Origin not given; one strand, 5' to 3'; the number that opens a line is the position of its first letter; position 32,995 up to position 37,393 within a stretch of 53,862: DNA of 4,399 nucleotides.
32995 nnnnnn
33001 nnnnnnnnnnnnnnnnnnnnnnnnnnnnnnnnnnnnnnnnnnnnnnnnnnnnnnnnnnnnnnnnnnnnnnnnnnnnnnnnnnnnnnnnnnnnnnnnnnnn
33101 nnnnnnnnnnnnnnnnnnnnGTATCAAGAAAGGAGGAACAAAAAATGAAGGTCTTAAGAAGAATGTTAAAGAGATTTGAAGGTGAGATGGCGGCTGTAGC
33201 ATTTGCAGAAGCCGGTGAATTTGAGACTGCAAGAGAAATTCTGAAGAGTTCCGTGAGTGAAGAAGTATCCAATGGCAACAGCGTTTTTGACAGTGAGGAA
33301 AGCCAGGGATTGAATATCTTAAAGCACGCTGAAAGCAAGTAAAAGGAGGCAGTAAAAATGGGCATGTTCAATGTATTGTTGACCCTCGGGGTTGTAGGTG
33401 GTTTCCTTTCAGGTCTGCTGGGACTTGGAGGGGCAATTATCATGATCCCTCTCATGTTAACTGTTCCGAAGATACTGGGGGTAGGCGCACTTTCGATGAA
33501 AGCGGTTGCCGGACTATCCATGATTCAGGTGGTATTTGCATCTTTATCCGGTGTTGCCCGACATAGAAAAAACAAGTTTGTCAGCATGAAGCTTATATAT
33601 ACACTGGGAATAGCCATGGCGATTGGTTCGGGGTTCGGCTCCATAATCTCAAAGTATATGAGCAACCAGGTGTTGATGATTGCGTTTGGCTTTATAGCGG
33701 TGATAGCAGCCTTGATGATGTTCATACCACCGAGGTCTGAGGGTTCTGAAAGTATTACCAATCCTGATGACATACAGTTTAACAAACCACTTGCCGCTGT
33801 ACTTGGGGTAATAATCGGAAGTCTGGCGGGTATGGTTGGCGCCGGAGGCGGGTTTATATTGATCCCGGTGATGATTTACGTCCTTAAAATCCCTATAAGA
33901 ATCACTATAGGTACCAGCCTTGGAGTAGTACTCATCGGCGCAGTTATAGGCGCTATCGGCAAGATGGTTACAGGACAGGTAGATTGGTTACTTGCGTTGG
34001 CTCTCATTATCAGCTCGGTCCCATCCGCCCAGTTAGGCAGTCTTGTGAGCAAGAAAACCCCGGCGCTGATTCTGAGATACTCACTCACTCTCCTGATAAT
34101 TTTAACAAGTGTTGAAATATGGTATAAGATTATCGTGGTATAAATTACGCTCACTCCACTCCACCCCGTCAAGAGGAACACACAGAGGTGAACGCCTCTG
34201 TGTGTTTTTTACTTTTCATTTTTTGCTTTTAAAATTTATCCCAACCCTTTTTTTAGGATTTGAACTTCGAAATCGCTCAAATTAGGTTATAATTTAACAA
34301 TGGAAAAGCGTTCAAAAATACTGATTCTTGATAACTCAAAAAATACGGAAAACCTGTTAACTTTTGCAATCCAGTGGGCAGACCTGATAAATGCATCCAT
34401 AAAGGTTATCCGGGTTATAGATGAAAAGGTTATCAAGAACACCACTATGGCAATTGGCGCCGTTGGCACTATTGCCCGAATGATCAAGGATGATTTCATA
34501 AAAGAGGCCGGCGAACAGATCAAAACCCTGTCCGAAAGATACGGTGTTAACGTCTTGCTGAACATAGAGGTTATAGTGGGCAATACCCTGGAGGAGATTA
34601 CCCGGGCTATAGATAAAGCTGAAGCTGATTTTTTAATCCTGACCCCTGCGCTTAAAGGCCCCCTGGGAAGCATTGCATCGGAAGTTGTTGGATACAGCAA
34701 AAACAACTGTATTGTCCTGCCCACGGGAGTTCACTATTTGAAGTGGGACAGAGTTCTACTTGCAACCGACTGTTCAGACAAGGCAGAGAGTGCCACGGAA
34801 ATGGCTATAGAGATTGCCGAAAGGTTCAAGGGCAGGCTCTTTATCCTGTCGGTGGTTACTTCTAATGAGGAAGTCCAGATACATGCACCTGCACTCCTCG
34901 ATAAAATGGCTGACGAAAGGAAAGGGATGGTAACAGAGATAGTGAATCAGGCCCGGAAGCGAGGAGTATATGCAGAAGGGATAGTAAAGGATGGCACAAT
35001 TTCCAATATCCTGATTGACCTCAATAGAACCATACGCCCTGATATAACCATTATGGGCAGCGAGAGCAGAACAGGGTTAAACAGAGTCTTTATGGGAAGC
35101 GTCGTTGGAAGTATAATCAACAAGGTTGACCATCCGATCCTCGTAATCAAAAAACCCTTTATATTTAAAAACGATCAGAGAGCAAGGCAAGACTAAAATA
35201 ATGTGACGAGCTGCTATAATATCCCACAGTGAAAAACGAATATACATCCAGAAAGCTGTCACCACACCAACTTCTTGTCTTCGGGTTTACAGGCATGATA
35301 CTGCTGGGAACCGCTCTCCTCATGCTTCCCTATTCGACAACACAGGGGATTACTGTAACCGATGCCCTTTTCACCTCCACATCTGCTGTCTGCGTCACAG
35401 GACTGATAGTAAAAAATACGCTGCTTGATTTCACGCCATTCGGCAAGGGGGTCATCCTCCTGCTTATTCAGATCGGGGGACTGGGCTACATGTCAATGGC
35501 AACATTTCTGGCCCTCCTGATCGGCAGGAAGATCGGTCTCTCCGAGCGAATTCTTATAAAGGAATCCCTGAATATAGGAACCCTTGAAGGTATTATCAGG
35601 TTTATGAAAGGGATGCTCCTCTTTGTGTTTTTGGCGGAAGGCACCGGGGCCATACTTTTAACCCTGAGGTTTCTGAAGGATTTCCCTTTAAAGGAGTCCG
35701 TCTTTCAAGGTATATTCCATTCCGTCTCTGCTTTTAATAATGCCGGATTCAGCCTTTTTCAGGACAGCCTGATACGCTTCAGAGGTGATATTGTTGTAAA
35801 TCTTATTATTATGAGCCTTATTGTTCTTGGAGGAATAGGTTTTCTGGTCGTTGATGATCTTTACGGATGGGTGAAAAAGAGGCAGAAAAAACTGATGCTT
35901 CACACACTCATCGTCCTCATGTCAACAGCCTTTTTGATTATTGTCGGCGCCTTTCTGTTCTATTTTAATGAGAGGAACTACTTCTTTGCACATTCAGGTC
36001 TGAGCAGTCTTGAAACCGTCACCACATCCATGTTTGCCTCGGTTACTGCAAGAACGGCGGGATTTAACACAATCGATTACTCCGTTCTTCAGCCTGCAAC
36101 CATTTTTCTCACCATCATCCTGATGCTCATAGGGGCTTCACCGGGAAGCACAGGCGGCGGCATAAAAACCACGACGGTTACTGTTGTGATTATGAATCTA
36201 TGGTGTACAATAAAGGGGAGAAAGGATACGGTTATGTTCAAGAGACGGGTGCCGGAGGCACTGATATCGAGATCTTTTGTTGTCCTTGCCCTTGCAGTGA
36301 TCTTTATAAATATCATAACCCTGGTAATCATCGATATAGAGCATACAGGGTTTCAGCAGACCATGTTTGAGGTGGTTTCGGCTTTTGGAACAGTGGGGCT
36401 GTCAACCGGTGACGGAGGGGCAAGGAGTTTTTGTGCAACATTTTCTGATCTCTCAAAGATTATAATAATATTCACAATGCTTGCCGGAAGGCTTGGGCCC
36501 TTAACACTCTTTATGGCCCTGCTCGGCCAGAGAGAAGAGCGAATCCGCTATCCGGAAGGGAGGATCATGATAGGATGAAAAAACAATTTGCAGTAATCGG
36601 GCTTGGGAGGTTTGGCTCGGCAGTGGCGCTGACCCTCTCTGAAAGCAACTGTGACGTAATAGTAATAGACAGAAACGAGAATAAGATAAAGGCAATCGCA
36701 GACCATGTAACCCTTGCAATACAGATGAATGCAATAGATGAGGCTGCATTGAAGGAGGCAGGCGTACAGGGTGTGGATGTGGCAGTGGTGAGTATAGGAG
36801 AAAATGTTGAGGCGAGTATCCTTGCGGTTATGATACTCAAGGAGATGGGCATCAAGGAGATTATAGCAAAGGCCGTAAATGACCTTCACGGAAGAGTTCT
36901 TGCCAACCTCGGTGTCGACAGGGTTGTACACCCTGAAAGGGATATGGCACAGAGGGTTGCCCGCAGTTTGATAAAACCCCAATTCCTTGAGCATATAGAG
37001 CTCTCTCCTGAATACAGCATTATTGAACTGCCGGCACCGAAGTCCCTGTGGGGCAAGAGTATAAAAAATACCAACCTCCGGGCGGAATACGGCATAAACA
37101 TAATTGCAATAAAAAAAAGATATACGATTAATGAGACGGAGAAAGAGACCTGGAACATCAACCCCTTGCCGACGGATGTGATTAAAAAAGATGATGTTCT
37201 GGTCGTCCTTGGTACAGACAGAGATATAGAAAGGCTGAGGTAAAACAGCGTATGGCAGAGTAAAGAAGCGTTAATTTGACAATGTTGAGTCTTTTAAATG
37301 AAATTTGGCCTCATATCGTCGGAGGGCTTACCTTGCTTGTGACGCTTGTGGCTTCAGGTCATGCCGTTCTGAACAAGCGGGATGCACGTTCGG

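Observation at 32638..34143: Putative sigma-54 operon: two proteins sharing an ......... motif plus a TauE-family membrane protein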

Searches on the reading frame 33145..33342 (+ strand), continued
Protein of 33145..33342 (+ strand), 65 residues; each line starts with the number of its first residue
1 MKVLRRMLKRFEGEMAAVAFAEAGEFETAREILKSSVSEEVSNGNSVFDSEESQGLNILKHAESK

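Call 47: find_encoding_contigs(protein=P0311, flank=7000, max_places=2)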
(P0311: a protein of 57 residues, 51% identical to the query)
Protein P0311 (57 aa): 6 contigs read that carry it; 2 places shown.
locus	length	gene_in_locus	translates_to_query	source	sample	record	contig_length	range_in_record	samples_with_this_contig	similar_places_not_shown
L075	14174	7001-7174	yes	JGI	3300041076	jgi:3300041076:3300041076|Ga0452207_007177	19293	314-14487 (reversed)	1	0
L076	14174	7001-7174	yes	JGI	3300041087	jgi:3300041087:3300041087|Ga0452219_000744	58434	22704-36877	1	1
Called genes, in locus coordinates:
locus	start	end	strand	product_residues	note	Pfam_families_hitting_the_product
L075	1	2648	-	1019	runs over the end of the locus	PF00672:HAMP, PF00512:HisKA, PF02518:HATPase_c, PF00072:Response_reg, PF01627:Hpt (weak)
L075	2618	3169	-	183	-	PF00581:Rhodanese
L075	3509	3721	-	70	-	-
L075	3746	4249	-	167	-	PF01925:TauE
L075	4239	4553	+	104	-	-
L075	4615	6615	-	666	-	PF00072:Response_reg, PF00004:AAA, PF07728:AAA_5 (weak), PF22667:Lon_lid, PF05362:Lon_C, PF13541:ChlI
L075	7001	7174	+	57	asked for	-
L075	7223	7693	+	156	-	-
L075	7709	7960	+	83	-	-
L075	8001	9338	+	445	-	PF01925:TauE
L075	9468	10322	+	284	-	PF00582:Usp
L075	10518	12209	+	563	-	PF00672:HAMP, PF00512:HisKA, PF02518:HATPase_c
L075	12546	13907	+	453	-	PF00072:Response_reg, PF00158:Sigma54_activat, PF14532:Sigma54_activ_2, PF07728:AAA_5 (weak), PF25601:AAA_lid_14, PF02954:HTH_8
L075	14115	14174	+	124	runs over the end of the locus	?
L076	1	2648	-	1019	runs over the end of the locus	PF00672:HAMP, PF00512:HisKA, PF02518:HATPase_c, PF00072:Response_reg, PF01627:Hpt (weak)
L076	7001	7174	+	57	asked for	-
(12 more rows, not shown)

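Call 48: find_encoding_contigs(protein=P0251, flank=7000, max_places=2)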
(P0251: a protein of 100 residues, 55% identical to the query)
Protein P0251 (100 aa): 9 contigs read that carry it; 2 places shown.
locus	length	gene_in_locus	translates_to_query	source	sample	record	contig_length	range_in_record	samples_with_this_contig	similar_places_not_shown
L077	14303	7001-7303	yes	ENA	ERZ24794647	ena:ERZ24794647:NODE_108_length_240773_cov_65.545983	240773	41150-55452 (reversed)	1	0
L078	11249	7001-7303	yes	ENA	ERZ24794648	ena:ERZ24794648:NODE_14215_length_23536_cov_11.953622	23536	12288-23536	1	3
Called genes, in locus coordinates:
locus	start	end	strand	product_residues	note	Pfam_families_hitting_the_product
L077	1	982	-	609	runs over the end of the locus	PF13589:HATPase_c_3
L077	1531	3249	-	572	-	-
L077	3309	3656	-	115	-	PF16980:CitMHS_2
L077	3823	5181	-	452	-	PF00072:Response_reg, PF00493:MCM (weak), PF00158:Sigma54_activat, PF14532:Sigma54_activ_2, PF00004:AAA (weak), PF07728:AAA_5, PF25601:AAA_lid_14, PF02954:HTH_8, +1 more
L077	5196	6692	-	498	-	PF00672:HAMP (faint), PF00512:HisKA, PF02518:HATPase_c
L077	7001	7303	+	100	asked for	-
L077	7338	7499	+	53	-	-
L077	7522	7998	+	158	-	-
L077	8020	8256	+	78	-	-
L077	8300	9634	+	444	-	PF01925:TauE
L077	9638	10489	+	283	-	PF00582:Usp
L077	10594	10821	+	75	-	-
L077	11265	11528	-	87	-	PF05016:ParE_toxin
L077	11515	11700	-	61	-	PF18506:RelB-like (weak)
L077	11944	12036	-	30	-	-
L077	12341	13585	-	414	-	PF00109:ketoacyl-synt, PF00108:Thiolase_N (faint), PF02801:Ketoacyl-synt_C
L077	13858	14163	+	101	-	PF09719:C_GCAxxG_C_C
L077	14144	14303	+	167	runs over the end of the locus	PF01967:MoaC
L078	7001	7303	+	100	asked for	-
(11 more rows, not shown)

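Call 74: search_solved_structures(query=A3, max_evalue=1)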
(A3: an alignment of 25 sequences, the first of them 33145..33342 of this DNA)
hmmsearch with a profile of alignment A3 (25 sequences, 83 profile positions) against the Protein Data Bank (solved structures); distinct sequences matched with E-value up to 1: 1.
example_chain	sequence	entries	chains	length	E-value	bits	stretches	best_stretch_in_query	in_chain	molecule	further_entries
5ceg_A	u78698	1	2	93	0.42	14.4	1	19-46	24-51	Addiction module antidote protein, CopG/Arc/MetJ family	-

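Call 76: list_cluster_members(proteins=[P0103, P0112, P0114, P0118, P0120, P0127, P0141, P0156, P0169, P0173])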
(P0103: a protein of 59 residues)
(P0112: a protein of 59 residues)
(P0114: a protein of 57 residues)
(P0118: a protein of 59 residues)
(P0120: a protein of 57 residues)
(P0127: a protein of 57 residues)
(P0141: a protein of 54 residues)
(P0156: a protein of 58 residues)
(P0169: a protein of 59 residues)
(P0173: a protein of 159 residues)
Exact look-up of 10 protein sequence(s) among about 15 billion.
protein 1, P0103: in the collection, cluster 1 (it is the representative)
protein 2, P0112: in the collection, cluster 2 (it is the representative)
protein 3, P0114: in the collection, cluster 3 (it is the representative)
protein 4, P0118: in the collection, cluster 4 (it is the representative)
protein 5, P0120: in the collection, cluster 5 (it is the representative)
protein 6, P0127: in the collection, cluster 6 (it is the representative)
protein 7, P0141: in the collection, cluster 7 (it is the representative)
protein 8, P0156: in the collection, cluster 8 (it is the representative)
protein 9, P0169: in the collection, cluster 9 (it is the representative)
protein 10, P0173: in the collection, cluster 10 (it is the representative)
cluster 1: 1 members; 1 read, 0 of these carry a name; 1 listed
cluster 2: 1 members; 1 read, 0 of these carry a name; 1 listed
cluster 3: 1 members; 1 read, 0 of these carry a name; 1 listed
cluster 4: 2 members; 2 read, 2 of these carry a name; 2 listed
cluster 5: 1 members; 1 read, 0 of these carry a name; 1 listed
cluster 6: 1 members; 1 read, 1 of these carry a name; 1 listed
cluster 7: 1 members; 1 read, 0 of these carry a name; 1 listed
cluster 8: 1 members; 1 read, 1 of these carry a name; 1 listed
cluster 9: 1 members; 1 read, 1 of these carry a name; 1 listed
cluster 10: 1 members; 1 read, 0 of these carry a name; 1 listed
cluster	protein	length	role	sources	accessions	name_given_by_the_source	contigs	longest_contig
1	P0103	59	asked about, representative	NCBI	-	-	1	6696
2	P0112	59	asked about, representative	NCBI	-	-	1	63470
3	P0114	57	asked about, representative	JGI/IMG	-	-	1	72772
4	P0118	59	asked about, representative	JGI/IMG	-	hypothetical protein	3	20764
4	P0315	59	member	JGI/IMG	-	hypothetical protein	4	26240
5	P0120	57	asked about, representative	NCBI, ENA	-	-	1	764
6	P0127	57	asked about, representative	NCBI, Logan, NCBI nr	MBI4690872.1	MAG: hypothetical protein HY754_11515 [Nitrospirae bacterium] | hypothetical protein [Nitrospirota bacterium]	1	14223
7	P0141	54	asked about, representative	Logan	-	-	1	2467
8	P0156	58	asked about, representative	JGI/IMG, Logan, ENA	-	hypothetical protein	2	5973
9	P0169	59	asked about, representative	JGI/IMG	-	hypothetical protein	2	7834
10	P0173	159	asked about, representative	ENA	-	-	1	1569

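Call 77: fold_search(model_id=the predicted structure, library=pdb)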
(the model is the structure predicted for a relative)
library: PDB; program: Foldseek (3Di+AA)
matches with E <= 10: 130; with E <= 0.001: 0
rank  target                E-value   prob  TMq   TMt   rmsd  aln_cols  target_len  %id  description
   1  9k8d_A                6.9e-01  0.66  0.41  0.45   5.1        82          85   16  Cryo-EM structure of C3 symmetric interface of designed zinc-induced tetrahedron Cage-t32-Zn1-HEHE-34 (released 2025-10-29)
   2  6een_D                1.0e+00  0.54  0.31  0.12   7.2        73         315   15  Crystal structure of a designer Pentatrico Peptide RNA binding protein, bound to a complex RNA target and featuring an (released 2019-08-21)
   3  6een_B                1.2e+00  0.51  0.31  0.11   7.1        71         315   17  Crystal structure of a designer Pentatrico Peptide RNA binding protein, bound to a complex RNA target and featuring an (released 2019-08-21)
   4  6een_C                1.2e+00  0.47  0.31  0.12   7.2        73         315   16  Crystal structure of a designer Pentatrico Peptide RNA binding protein, bound to a complex RNA target and featuring an (released 2019-08-21)
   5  8k84_A                1.4e+00  0.25  0.31  0.19  11.9        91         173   21  De novo design protein -N3 (released 2024-07-31)
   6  8k84_B                1.5e+00  0.23  0.31  0.19  12.1        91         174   20  De novo design protein -N3 (released 2024-07-31)
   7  6een_A                1.5e+00  0.51  0.34  0.13   6.7        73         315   19  Crystal structure of a designer Pentatrico Peptide RNA binding protein, bound to a complex RNA target and featuring an (released 2019-08-21)
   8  2e2a_A                1.5e+00  0.18  0.28  0.27  11.5        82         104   16  ASP81LEU ENZYME IIA FROM THE LACTOSE SPECIFIC PTS FROM LACTOCOCCUS LACTIS (released 2003-06-17)
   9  9k8h_A                1.7e+00  0.84  0.60  0.63   3.4        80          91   21  Cryo-EM structure of C2 symmetric interface of designed zinc-induced tetrahedron Cage-t32-Zn1-HEHE-35 (released 2025-10-29)
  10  5i9g_C                1.7e+00  0.38  0.31  0.10   7.1        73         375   12  Crystal structure of designed pentatricopeptide repeat protein dPPR-U8C2 in complex with its target RNA U8C2 (released 2016-04-27)
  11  5i9h_A                1.9e+00  0.44  0.34  0.12   6.6        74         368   14  Crystal structure of designed pentatricopeptide repeat protein dPPR-U8G2 in complex with its target RNA U8G2 (released 2016-04-27)
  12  5i9f_A                2.1e+00  0.41  0.34  0.11   6.7        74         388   14  Crystal structure of designed pentatricopeptide repeat protein dPPR-U10 in complex with its target RNA U10 (released 2016-04-27)
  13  3h3m_A                2.1e+00  0.18  0.33  0.36  13.8        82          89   12  Crystal structure of flagellar protein FliT from Bordetella bronchiseptica (released 2009-04-28)
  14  2e2a_C                2.2e+00  0.15  0.29  0.29  11.5        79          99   16  ASP81LEU ENZYME IIA FROM THE LACTOSE SPECIFIC PTS FROM LACTOCOCCUS LACTIS (released 2003-06-17)
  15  1e2a_A                2.9e+00  0.14  0.30  0.28  11.1        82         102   15  ENZYME IIA FROM THE LACTOSE SPECIFIC PTS FROM LACTOCOCCUS LACTIS (released 1998-04-29)
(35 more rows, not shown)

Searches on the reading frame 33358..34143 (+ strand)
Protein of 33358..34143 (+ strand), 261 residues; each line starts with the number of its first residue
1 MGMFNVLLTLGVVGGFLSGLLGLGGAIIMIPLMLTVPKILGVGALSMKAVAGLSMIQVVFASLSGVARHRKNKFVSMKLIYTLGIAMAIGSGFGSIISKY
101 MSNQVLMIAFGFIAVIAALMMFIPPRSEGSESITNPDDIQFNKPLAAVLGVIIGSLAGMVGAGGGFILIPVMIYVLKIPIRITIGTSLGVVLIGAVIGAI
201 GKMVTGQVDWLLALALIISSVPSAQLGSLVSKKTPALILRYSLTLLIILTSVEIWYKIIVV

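Call 3: search_protein_families(library=pfam, proteins=[window:33358-34143:+], max_evalue=1)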
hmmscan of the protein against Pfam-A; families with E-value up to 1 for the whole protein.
window:33358-34143:+ (261 aa): 2 families
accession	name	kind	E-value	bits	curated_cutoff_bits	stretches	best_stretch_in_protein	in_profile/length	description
PF01925.25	TauE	-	3.8e-47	161.4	32.6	1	8-252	2-235/237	Sulfite exporter TauE/SafE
PF07690.21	MFS_1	-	0.018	14.4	33.4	1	19-210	68-264/347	Major Facilitator Superfamily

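Call 4: search_protein_families(library=ncbifam, proteins=[window:33358-34143:+], max_evalue=1)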
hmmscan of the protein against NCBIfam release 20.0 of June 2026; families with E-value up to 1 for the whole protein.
window:33358-34143:+ (261 aa): 1 family
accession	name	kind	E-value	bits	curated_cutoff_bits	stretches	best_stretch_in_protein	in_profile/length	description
NF040961.1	MamO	equivalog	0.0012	17.3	800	1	145-252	530-645/648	magnetosome protein MamO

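Call 73: search_solved_structures(query=window:33358-34143:+, max_evalue=0.01)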
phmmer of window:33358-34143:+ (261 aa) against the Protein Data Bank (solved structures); distinct sequences matched with E-value up to 0.01: 0.

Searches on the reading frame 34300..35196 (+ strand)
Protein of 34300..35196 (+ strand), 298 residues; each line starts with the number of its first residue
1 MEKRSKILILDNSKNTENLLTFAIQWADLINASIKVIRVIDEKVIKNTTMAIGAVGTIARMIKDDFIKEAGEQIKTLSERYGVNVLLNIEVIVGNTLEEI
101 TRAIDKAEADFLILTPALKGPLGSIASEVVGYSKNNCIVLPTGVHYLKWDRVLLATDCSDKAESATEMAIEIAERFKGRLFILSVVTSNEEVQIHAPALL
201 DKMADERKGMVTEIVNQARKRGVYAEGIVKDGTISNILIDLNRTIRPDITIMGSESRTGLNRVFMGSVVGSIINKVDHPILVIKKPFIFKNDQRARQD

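Call 3: search_protein_families(library=pfam, proteins=[window:34300-35196:+], max_evalue=1)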
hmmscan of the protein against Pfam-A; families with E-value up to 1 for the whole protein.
window:34300-35196:+ (298 aa): 2 families
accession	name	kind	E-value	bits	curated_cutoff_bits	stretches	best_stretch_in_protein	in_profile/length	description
PF00582.32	Usp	-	3.3e-27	96.2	24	2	149-284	2-141/141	Universal stress protein family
PF21706.3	FCSD_central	-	0.096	13.2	27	1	3-46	48-91/116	Sulfide dehydrogenase [flavocytochrome c] flavoprotein chain, central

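Call 4: search_protein_families(library=ncbifam, proteins=[window:34300-35196:+], max_evalue=1)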
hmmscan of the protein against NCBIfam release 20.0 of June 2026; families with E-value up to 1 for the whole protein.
window:34300-35196:+ (298 aa): 6 families
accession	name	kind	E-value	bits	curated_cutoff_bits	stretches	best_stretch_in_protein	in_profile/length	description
NF008380.0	PRK11175.1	equivalog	4.4e-08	32.4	227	1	228-285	244-301/313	universal stress protein UspE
NF038185.1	KdpD_non_kinase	exception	9e-05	21.9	550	1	150-277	246-363/373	KdpD-like non-kinase potassium sensor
NF007512.0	PRK10116.1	equivalog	0.0018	18.4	167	1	149-266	3-122/142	universal stress protein UspC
NF012000.0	PRK15456.1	equivalog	0.0051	16.9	189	1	228-284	87-142/142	universal stress protein UspG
NF046108.1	RNaseP3Mthcoc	equivalog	0.024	14.2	250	1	38-107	5-73/227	ribonuclease P protein component 3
NF005751.0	PRK07575.1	equivalog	0.052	12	529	1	161-194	209-242/440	dihydroorotase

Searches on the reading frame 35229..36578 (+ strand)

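Call 49: search_protein_families(library=pfam, proteins=[window:35229-36578:+], max_evalue=0.00001)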
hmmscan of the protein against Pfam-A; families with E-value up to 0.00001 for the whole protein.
window:35229-36578:+ (449 aa): 1 family
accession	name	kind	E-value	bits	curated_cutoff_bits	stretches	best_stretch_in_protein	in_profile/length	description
PF02386.22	TrkH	-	2.6e-58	198.2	27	1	29-428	52-487/502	Cation transport protein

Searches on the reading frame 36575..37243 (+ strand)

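Call 49: search_protein_families(library=pfam, proteins=[window:36575-37243:+], max_evalue=0.00001)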
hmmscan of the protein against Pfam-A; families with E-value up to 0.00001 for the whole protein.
window:36575-37243:+ (222 aa): 5 families
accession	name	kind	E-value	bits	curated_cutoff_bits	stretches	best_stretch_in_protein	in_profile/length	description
PF02254.24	TrkA_N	-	9.7e-28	97.3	23.8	1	5-120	1-116/116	TrkA-N domain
PF02080.26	TrkA_C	-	2e-12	47.3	27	1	149-222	3-67/71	TrkA-C domain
PF00107.32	ADH_zinc_N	-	3.2e-07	30.8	31.8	0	82-129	4-51/129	Zinc-binding dehydrogenase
PF03446.21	NAD_binding_2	-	6.8e-06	26.6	21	0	5-84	2-75/161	NAD binding domain of 6-phosphogluconate dehydrogenase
PF03807.23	F420_oxidored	-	6.9e-06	27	21.6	0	5-73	2-66/94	NADP oxidoreductase coenzyme F420-dependent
